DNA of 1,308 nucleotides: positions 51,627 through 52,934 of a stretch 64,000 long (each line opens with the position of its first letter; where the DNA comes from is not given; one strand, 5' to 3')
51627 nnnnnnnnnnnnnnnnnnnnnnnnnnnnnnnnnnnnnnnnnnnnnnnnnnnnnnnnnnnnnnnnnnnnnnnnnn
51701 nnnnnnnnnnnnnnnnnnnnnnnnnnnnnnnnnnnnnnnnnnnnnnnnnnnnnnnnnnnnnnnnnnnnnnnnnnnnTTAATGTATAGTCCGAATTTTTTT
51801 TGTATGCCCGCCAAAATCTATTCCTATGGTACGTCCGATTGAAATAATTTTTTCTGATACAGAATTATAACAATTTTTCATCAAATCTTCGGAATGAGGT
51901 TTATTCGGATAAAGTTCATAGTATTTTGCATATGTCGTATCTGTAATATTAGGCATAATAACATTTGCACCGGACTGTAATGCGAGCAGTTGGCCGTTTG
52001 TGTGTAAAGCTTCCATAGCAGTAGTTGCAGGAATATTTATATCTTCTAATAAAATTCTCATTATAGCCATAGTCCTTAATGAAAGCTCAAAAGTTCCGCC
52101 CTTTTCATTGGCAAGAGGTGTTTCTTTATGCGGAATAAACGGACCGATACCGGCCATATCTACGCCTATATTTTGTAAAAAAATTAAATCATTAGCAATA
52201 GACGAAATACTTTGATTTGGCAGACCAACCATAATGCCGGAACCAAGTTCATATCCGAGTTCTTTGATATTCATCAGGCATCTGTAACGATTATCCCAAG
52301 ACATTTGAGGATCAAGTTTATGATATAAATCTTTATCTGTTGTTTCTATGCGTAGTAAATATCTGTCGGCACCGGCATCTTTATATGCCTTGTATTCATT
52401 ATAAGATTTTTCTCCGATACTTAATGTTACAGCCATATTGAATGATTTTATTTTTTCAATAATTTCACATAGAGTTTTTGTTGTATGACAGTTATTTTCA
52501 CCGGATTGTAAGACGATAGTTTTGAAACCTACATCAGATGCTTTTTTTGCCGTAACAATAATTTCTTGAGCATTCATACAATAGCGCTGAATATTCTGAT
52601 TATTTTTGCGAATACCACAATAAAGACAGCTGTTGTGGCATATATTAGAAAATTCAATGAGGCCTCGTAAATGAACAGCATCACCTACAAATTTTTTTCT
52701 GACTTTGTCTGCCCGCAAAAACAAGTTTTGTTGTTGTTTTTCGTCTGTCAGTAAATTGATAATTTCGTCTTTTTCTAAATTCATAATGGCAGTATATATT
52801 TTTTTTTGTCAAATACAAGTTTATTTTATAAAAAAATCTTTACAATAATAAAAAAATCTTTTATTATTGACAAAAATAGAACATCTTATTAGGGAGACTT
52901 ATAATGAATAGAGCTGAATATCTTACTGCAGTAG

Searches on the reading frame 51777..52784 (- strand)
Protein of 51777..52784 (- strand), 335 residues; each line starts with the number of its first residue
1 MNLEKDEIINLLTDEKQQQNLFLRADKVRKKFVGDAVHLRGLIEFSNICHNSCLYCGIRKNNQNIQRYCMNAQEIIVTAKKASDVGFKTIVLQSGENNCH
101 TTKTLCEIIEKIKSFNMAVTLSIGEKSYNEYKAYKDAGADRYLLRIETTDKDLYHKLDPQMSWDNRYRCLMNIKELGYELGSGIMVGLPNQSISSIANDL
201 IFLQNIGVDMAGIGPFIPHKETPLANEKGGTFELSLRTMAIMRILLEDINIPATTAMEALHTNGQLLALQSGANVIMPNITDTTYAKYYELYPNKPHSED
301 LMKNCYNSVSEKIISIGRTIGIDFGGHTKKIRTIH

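Call 33: search_protein_families(library=pfam, proteins=[window:51777-52784:-], max_evalue=0.01)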
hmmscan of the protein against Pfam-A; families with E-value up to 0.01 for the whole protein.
window:51777-52784:- (335 aa): 2 families
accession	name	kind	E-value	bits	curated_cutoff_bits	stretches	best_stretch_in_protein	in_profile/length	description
PF04055.27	Radical_SAM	-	3e-18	67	29.5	1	43-198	1-161/166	Radical SAM superfamily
PF06968.18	BATS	-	6.4e-05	23.5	22.2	1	216-289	5-67/88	Biotin and Thiamin Synthesis associated domain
